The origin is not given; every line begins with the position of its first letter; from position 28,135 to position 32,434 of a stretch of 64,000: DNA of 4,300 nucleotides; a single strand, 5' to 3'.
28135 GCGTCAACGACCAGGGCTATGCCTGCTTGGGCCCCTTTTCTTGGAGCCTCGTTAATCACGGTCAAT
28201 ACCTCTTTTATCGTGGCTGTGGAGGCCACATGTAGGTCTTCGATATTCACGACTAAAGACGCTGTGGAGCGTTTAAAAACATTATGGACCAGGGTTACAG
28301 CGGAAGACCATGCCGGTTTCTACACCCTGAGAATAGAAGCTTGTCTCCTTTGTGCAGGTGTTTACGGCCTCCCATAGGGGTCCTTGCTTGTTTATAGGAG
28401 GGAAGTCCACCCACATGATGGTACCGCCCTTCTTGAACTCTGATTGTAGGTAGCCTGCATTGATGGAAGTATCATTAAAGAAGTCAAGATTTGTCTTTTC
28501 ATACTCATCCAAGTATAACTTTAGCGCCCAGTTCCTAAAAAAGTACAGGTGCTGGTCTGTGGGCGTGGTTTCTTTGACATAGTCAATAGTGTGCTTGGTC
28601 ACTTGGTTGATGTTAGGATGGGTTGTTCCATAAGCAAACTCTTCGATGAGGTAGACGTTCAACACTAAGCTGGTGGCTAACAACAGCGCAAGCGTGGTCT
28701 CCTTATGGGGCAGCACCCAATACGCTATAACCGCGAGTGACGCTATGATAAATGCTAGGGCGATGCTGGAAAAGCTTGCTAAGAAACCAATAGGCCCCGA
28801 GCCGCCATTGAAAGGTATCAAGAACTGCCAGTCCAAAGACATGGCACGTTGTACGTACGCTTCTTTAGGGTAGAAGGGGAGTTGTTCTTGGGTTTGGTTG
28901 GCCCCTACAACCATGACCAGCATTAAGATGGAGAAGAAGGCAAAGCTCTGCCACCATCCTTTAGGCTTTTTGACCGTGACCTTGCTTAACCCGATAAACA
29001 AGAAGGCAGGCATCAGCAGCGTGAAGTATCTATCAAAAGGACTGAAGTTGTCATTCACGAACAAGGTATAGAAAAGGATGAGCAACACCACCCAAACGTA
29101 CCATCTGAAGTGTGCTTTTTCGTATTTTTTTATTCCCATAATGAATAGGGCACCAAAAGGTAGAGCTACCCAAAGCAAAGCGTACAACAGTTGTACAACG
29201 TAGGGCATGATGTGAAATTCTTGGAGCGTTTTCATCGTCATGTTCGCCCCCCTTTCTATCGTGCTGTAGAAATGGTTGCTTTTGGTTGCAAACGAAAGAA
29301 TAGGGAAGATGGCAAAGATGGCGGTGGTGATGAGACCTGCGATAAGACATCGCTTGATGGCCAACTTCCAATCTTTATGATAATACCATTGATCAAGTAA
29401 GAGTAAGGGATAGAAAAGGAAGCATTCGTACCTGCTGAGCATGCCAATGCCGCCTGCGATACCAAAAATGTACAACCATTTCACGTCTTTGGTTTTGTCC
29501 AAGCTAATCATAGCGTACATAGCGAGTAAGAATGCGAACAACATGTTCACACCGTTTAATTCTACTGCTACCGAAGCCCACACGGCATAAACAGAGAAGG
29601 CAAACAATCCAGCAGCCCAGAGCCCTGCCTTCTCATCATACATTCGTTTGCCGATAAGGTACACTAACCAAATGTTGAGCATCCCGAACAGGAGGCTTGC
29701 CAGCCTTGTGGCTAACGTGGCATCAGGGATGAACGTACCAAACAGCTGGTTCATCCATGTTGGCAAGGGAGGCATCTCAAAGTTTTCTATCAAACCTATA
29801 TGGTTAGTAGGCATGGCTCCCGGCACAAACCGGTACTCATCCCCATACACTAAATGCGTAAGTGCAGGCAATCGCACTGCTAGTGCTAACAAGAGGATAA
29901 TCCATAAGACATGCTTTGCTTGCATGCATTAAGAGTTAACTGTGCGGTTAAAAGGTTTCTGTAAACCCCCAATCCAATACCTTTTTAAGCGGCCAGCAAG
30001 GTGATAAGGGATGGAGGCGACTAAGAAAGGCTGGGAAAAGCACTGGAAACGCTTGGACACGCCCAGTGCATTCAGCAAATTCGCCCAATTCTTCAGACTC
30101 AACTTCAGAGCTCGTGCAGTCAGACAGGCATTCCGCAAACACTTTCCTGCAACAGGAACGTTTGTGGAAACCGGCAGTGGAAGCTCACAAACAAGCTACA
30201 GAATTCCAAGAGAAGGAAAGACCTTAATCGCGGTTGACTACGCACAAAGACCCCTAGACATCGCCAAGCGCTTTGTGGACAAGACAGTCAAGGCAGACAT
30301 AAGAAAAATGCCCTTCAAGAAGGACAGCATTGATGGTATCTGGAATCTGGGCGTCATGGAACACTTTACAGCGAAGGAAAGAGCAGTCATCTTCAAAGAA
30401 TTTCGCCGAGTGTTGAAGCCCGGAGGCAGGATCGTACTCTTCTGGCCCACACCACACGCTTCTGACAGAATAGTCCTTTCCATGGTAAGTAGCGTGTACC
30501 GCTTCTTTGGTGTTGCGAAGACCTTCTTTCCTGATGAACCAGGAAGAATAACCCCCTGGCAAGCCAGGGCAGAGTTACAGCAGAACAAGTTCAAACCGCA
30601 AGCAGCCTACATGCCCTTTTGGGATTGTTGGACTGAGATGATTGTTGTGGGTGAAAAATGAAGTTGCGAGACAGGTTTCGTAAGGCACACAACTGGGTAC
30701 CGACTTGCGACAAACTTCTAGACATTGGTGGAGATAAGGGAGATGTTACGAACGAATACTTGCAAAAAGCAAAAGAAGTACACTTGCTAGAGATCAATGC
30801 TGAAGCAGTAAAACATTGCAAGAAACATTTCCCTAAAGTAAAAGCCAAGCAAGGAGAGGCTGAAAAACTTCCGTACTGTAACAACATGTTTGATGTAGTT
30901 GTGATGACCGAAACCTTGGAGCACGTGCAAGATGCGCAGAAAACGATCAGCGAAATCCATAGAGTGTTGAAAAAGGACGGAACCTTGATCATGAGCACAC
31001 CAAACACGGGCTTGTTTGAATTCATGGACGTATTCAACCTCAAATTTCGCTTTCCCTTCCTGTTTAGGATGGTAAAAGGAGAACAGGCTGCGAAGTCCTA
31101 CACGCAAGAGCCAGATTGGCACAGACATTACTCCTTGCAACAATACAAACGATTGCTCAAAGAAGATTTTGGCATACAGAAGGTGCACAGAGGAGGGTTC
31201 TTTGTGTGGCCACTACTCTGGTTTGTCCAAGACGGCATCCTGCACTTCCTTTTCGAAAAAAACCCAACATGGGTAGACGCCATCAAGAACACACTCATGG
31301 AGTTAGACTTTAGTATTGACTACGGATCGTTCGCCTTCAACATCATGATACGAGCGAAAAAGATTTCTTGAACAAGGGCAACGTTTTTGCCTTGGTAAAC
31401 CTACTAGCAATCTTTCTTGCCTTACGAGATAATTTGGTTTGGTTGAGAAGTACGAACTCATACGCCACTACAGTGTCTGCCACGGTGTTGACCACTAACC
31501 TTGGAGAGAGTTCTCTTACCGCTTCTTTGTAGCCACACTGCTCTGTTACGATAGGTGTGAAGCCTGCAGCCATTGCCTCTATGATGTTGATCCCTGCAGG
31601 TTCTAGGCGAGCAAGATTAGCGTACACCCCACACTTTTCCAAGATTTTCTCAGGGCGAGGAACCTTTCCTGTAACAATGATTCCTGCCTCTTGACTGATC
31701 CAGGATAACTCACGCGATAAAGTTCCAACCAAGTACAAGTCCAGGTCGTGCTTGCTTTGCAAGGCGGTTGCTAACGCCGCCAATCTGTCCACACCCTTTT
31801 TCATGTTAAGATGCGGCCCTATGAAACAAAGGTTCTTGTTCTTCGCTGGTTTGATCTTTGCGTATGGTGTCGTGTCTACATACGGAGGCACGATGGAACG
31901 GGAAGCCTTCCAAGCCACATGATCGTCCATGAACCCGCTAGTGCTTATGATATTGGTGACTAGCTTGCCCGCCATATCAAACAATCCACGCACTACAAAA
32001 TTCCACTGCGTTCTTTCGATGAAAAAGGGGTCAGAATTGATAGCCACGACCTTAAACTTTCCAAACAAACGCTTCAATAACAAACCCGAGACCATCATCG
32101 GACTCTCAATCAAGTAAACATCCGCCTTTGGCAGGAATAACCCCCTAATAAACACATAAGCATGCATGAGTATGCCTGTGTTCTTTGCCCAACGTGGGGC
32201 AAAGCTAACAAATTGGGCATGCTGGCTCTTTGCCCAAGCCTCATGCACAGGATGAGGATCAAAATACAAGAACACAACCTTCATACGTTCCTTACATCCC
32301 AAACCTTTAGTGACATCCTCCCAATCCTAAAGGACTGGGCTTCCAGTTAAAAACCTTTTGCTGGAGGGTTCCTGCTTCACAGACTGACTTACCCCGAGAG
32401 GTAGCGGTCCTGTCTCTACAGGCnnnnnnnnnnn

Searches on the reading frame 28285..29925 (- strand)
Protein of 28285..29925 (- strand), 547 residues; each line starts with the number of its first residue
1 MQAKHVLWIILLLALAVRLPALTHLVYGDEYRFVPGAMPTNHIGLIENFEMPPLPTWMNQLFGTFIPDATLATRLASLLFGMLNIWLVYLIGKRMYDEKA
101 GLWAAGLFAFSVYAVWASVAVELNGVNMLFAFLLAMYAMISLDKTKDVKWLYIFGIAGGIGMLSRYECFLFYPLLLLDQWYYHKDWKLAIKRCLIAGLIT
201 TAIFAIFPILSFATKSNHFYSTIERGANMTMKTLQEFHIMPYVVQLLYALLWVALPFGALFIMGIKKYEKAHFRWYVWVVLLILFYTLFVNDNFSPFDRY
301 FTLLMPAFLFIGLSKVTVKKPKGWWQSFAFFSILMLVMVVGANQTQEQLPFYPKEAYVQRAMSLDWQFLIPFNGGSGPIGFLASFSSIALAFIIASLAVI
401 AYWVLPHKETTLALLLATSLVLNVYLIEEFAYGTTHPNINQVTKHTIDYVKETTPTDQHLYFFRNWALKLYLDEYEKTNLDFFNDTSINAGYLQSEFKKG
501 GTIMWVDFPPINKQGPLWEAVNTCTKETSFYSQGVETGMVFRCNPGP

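Call 7: search_protein_families(library=pfam, proteins=[window:28285-29925:-], max_evalue=0.01)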
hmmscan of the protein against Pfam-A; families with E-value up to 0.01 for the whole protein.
window:28285-29925:- (547 aa): 1 family
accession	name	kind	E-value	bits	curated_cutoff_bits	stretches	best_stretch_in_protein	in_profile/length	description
PF13231.12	PMT_2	-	2.8e-18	67.1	26.1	1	52-211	3-159/160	Dolichyl-phosphate-mannose-protein mannosyltransferase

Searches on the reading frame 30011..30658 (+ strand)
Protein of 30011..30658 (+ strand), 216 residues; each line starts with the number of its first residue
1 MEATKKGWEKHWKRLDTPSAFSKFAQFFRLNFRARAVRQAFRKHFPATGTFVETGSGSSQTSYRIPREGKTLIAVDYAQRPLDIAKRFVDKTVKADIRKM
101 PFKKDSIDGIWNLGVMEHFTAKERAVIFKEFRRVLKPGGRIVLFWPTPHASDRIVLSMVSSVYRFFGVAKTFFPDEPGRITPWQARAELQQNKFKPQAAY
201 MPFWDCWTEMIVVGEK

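Call 7: search_protein_families(library=pfam, proteins=[window:30011-30658:+], max_evalue=0.01)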
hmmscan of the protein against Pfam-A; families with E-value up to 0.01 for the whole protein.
window:30011-30658:+ (216 aa): 6 families
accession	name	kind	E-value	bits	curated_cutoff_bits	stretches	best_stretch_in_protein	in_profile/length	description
PF08241.18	Methyltransf_11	-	5.5e-17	62.6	21.2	1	53-143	2-95/95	Methyltransferase domain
PF13649.12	Methyltransf_25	-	3e-13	50.7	27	1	52-139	2-97/97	Methyltransferase domain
PF08242.18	Methyltransf_12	-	9.1e-07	30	30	1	53-141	2-98/98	Methyltransferase domain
PF13847.12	Methyltransf_31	-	2.7e-05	24.3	27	1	51-143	7-109/145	Methyltransferase domain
PF13489.12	Methyltransf_23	-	0.00011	22.4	27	1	37-147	12-120/164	Methyltransferase domain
PF01209.24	Ubie_methyltran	-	0.0049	16.7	20.1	1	92-144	102-152/233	ubiE/COQ5 methyltransferase family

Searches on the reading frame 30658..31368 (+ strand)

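Call 7: search_protein_families(library=pfam, proteins=[window:30658-31368:+], max_evalue=0.01)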
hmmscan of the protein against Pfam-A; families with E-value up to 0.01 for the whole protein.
window:30658-31368:+ (237 aa): 11 families
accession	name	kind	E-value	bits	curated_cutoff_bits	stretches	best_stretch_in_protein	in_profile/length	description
PF08241.18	Methyltransf_11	-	7.2e-20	71.9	21.2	1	21-112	1-95/95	Methyltransferase domain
PF13847.12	Methyltransf_31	-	7.2e-17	61.9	27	1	19-122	6-114/145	Methyltransferase domain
PF13489.12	Methyltransf_23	-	3.4e-16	59.8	27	1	18-173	24-159/164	Methyltransferase domain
PF13649.12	Methyltransf_25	-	7e-16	59.1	27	1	21-108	2-97/97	Methyltransferase domain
PF08242.18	Methyltransf_12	-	1.9e-13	51.4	30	1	21-110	1-98/98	Methyltransferase domain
PF01209.24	Ubie_methyltran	-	1.1e-11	45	20.1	1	14-176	45-216/233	ubiE/COQ5 methyltransferase family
PF07021.18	MetW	-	2.3e-10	40.9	21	1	4-121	1-116/193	Methionine biosynthesis protein MetW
PF05219.18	DREV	-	8.8e-05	22.2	26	1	13-113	89-187/265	DREV methyltransferase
PF01564.23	Spermine_synth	-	9.3e-05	22.5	22.9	1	18-100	20-95/186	Spermine/spermidine synthase domain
PF12847.13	Methyltransf_18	-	0.00061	20.3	27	1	3-63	1-63/151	Methyltransferase domain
PF05401.17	NodS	-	0.0015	18.8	24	1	18-115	45-147/201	Nodulation protein S (NodS)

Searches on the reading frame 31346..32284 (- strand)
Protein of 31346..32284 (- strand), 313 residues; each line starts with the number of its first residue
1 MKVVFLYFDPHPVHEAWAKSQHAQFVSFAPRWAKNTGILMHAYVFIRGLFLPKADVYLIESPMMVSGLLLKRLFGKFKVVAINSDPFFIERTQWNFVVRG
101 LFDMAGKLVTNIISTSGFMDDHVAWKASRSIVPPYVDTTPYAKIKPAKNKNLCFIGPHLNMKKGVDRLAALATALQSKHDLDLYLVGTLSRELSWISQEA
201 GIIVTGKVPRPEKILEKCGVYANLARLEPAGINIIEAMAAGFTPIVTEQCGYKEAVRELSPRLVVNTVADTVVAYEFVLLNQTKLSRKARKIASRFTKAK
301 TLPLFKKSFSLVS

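Call 7: search_protein_families(library=pfam, proteins=[window:31346-32284:-], max_evalue=0.01)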
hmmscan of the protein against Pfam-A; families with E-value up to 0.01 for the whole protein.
window:31346-32284:- (313 aa): 2 families
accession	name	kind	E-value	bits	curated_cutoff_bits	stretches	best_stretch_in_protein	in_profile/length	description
PF00534.26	Glycos_transf_1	-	1e-14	54.9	26.4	1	145-291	10-167/172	Glycosyl transferases group 1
PF13692.12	Glyco_trans_1_4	-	2.2e-12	47.9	27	1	150-266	2-125/142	Glycosyl transferases group 1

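Call 10: search_protein_families(library=ncbifam, proteins=[window:31346-32284:-], max_evalue=0.01)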
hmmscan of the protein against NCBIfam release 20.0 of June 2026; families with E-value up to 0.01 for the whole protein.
window:31346-32284:- (313 aa): 6 families
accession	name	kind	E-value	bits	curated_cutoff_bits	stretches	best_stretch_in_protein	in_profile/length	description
TIGR02470.1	sucr_synth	equivalog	0.00014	20.2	810.4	1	188-275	616-701/784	sucrose synthase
NF041876.1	EPS_EpsE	equivalog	0.00017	21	400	1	213-280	291-358/389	exopolysaccharide biosynthesis GT4 family glycosyltransferase EpsE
TIGR02472.1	sucr_P_syn_N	equivalog_domain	0.00042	19.3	576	1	217-271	340-394/439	sucrose-phosphate synthase, putative, glycosyltransferase domain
TIGR03999.1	thiol_BshA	equivalog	0.0025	16.8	273.7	1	201-307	256-368/375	N-acetyl-alpha-D-glucosaminyl L-malate synthase BshA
NF001898.0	PRK00654.1-1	equivalog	0.0039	15.9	603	1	157-259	300-410/477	glycogen synthase GlgA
TIGR02095.1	glgA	subfamily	0.0039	15.9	328.45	0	152-287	297-433/477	glycogen/starch synthase, ADP-glucose type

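Call 27: find_related_loci(query=window:31346-32284:-, collection=metagenome_contigs, flank=2500)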
Query window:31346-32284:- (313 aa) in metagenome_contigs; peptide patterns used: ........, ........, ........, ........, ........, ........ (x = any residue, [..] = any of these).
99 stretches matched a pattern, but none encodes a relative of the query by tblastn (E <= 1e-3).

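Call 28: find_homologous_proteins(query=window:31346-32284:-, max_evalue=1e-20)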
Query window:31346-32284:- (313 aa): 16 proteins with E <= 1e-20 among 3025 candidates.
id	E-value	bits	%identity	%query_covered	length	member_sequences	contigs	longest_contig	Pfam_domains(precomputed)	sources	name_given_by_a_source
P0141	7.6e-205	697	100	100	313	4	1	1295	PF00534.27,PF13692.13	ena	-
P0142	7.6e-113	395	55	99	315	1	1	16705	PF00534.27,PF13692.13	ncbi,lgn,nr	ncbi:glycosyltransferase family 4 protein [Candidatus Woesearchaeota archaeon]|nr:glycosyltransferas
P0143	1.9e-73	266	42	100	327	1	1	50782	PF00534.27,PF13692.13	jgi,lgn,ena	-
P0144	3.6e-73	265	42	100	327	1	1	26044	PF00534.27,PF13692.13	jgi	jgi:glycosyltransferase involved in cell wall biosynthesis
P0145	4.2e-73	264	43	99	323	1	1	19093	PF00534.27,PF13692.13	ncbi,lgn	-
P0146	4.6e-73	264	42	100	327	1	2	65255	PF00534.27,PF13692.13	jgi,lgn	jgi:glycosyltransferase involved in cell wall biosynthesis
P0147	1.6e-72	263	42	98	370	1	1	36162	PF00534.27,PF13692.13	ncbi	-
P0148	5.3e-70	254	43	99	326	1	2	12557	PF00534.27,PF13692.13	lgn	-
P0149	2.6e-69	252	44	98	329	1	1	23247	PF00534.27,PF13692.13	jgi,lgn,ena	-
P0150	7.7e-69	250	44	100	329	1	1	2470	PF00534.27,PF13692.13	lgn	-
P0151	1.8e-67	246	46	84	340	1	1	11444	PF00534.27,PF13692.13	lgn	-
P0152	4.4e-67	245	41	97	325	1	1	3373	PF00534.27,PF13692.13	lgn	-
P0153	5.1e-67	244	43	95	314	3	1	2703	PF00534.27,PF13692.13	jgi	jgi:glycosyltransferase involved in cell wall biosynthesis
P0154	5.4e-66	241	42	99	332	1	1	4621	PF00534.27,PF13692.13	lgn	-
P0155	2.4e-65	239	43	99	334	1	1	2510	PF00534.27,PF13692.13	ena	-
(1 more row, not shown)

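Call 29: find_encoding_contigs(protein=P0142, flank=5000, max_places=4)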
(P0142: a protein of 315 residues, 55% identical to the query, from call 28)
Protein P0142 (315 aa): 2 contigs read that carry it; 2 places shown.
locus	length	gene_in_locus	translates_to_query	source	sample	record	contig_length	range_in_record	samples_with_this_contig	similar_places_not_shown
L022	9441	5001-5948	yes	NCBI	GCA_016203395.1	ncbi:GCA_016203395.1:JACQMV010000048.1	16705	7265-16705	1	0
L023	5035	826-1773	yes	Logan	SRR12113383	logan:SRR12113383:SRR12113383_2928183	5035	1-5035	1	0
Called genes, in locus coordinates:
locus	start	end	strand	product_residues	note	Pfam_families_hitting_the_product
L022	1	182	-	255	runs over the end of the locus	PF00466:Ribosomal_L10, PF17777:RL10P_insert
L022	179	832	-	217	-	PF00687:Ribosomal_L1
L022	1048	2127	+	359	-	-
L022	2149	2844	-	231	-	PF01255:Prenyltransf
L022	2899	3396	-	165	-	-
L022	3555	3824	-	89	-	PF13656:RNA_pol_L_2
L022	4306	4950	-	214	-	PF13489:Methyltransf_23, PF13847:Methyltransf_31, PF08241:Methyltransf_11, PF08242:Methyltransf_12, PF13649:Methyltransf_25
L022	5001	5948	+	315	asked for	PF00534:Glycos_transf_1, PF13692:Glyco_trans_1_4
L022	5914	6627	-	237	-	PF01209:Ubie_methyltran, PF07021:MetW, PF13489:Methyltransf_23, PF13847:Methyltransf_31, PF08241:Methyltransf_11, PF08242:Methyltransf_12, PF13649:Methyltransf_25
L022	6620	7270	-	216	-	PF08241:Methyltransf_11, PF13649:Methyltransf_25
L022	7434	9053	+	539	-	PF13231:PMT_2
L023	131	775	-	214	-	PF13489:Methyltransf_23, PF13847:Methyltransf_31, PF08241:Methyltransf_11, PF08242:Methyltransf_12, PF13649:Methyltransf_25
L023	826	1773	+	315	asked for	PF00534:Glycos_transf_1, PF13692:Glyco_trans_1_4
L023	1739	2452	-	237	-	PF01209:Ubie_methyltran, PF07021:MetW, PF13489:Methyltransf_23, PF13847:Methyltransf_31, PF08241:Methyltransf_11, PF08242:Methyltransf_12, PF13649:Methyltransf_25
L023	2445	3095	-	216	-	PF08241:Methyltransf_11, PF13649:Methyltransf_25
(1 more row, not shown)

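Call 30: find_encoding_contigs(protein=P0146, flank=5000, max_places=3)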
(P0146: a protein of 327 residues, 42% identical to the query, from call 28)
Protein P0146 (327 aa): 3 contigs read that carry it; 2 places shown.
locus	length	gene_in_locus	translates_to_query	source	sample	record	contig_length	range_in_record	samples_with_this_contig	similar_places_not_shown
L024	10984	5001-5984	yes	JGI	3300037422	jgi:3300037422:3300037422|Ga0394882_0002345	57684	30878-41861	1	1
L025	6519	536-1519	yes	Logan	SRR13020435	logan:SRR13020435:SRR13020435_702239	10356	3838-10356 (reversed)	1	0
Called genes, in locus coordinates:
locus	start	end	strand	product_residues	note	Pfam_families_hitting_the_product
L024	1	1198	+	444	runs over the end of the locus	PF00702:Hydrolase, PF13419:HAD_2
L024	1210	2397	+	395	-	PF13472:Lipase_GDSL_2, PF16822:ALGX (weak)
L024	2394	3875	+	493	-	PF01943:Polysacc_synt, PF13440:Polysacc_synt_3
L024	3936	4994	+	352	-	PF03102:NeuB, PF08666:SAF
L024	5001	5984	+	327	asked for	PF00534:Glycos_transf_1, PF13692:Glyco_trans_1_4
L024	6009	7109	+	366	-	-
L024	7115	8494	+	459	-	PF01425:Amidase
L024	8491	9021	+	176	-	PF13489:Methyltransf_23, PF08241:Methyltransf_11, PF08242:Methyltransf_12 (weak), PF01209:Ubie_methyltran (weak), PF13649:Methyltransf_25 (weak), PF13847:Methyltransf_31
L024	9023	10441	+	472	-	PF05159:Capsule_synth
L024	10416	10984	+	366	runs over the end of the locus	PF13472:Lipase_GDSL_2, PF16822:ALGX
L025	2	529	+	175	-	?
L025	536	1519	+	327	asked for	PF00534:Glycos_transf_1, PF13692:Glyco_trans_1_4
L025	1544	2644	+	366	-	-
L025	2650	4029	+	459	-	PF01425:Amidase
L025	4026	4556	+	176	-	PF13489:Methyltransf_23, PF08241:Methyltransf_11, PF08242:Methyltransf_12 (weak), PF01209:Ubie_methyltran (weak), PF13649:Methyltransf_25 (weak), PF13847:Methyltransf_31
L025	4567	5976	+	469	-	PF05159:Capsule_synth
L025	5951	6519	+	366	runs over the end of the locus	PF13472:Lipase_GDSL_2, PF16822:ALGX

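Call 35: find_encoding_contigs(protein=window:31346-32284:-, flank=2500, max_places=10)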
Protein window:31346-32284:- (313 aa): 24 contigs read that carry it; 5 places shown.
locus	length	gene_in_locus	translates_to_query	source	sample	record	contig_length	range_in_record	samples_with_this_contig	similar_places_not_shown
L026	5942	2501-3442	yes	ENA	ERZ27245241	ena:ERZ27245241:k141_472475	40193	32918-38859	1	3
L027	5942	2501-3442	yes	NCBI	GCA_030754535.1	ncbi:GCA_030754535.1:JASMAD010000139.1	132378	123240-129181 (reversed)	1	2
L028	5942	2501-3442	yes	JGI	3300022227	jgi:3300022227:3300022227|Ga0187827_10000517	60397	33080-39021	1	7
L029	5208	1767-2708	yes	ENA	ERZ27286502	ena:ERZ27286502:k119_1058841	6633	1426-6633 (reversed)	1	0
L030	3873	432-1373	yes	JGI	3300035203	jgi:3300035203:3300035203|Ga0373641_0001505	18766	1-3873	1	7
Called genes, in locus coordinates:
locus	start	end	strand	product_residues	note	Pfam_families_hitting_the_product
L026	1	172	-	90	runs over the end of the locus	-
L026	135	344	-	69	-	-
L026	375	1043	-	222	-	PF03141:Methyltransf_29, PF02353:CMAS, PF13489:Methyltransf_23, PF01209:Ubie_methyltran (weak), PF13847:Methyltransf_31, PF08241:Methyltransf_11, PF08242:Methyltransf_12, PF13649:Methyltransf_25, +1 more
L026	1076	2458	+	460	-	PF12323:HTH_OrfB_IS605, PF01385:OrfB_IS605, PF07282:Cas12f1-like_TNB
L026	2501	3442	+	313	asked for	PF00534:Glycos_transf_1, PF13692:Glyco_trans_1_4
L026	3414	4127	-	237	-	PF01209:Ubie_methyltran, PF07021:MetW, PF13489:Methyltransf_23, PF08241:Methyltransf_11, PF08242:Methyltransf_12, PF13649:Methyltransf_25, PF13847:Methyltransf_31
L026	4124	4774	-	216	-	PF13847:Methyltransf_31 (weak), PF08241:Methyltransf_11, PF08242:Methyltransf_12 (weak), PF13649:Methyltransf_25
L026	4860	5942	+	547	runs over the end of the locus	PF13231:PMT_2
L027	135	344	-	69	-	-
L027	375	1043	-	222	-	PF03141:Methyltransf_29, PF02353:CMAS, PF13489:Methyltransf_23, PF01209:Ubie_methyltran (weak), PF13847:Methyltransf_31, PF08241:Methyltransf_11, PF08242:Methyltransf_12, PF13649:Methyltransf_25, +1 more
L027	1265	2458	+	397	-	PF12323:HTH_OrfB_IS605, PF01385:OrfB_IS605, PF07282:Cas12f1-like_TNB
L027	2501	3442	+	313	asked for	PF00534:Glycos_transf_1, PF13692:Glyco_trans_1_4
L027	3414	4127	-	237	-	PF01209:Ubie_methyltran, PF07021:MetW, PF13489:Methyltransf_23, PF08241:Methyltransf_11, PF08242:Methyltransf_12, PF13649:Methyltransf_25, PF13847:Methyltransf_31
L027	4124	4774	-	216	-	PF13847:Methyltransf_31 (weak), PF08241:Methyltransf_11, PF08242:Methyltransf_12 (weak), PF13649:Methyltransf_25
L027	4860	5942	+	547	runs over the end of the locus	PF13231:PMT_2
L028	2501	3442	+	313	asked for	PF00534:Glycos_transf_1, PF13692:Glyco_trans_1_4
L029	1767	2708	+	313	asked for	PF00534:Glycos_transf_1, PF13692:Glyco_trans_1_4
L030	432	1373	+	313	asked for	PF00534:Glycos_transf_1, PF13692:Glyco_trans_1_4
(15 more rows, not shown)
